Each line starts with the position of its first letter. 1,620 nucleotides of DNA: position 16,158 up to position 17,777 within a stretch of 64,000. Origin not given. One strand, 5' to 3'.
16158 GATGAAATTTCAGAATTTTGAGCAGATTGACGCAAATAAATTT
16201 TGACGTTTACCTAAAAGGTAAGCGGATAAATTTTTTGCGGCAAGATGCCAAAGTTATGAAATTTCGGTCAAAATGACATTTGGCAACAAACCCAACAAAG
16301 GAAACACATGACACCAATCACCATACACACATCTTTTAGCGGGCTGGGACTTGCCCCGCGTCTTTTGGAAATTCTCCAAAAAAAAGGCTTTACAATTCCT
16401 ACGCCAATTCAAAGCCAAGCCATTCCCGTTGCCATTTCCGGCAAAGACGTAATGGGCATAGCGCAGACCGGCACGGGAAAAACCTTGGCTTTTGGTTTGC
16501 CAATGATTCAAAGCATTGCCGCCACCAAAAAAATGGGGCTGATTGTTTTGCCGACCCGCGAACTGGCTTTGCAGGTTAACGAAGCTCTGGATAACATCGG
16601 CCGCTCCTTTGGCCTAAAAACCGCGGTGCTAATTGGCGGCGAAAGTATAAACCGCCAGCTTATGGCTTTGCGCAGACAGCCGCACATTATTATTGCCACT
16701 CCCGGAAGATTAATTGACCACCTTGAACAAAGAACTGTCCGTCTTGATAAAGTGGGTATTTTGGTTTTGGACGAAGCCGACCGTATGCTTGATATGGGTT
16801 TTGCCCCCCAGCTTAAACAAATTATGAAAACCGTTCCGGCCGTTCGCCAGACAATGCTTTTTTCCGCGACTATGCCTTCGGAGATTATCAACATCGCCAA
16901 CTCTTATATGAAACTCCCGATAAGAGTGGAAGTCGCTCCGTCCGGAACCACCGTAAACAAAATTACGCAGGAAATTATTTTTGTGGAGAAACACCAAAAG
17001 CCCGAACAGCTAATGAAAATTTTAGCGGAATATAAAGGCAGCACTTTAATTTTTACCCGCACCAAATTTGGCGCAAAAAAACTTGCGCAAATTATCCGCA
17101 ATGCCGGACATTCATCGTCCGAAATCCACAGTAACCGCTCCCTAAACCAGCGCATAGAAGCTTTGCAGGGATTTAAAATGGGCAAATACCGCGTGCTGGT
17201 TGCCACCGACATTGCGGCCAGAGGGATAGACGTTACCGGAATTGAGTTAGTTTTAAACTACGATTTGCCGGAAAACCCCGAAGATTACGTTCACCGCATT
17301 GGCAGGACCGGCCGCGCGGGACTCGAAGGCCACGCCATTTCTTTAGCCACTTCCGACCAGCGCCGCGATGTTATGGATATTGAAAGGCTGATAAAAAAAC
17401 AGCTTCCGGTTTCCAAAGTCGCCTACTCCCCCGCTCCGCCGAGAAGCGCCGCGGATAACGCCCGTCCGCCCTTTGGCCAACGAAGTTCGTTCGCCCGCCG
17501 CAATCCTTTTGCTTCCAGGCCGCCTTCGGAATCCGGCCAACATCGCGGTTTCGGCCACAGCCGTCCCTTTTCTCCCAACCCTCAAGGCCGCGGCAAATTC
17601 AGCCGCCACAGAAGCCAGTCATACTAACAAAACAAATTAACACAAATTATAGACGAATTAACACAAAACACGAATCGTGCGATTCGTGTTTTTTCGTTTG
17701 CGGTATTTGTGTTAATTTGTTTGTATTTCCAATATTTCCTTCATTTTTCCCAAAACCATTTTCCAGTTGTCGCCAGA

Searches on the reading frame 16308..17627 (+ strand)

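Call 57: search_protein_families(library=pfam, proteins=[window:16308-17627:+], max_evalue=0.00001)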
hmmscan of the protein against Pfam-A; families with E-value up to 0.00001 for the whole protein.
window:16308-17627:+ (439 aa): 3 families
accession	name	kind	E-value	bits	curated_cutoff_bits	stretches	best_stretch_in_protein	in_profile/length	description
PF00270.35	DEAD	-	1.7e-51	174.7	26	1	32-193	1-164/167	DEAD/DEAH box helicase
PF00271.37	Helicase_C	-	4.7e-30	104.5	23.5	1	231-338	2-110/110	Helicase conserved C-terminal domain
PF04851.21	ResIII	-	2.1e-06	28.2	22.5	1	50-189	28-162/164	Type III restriction enzyme, res subunit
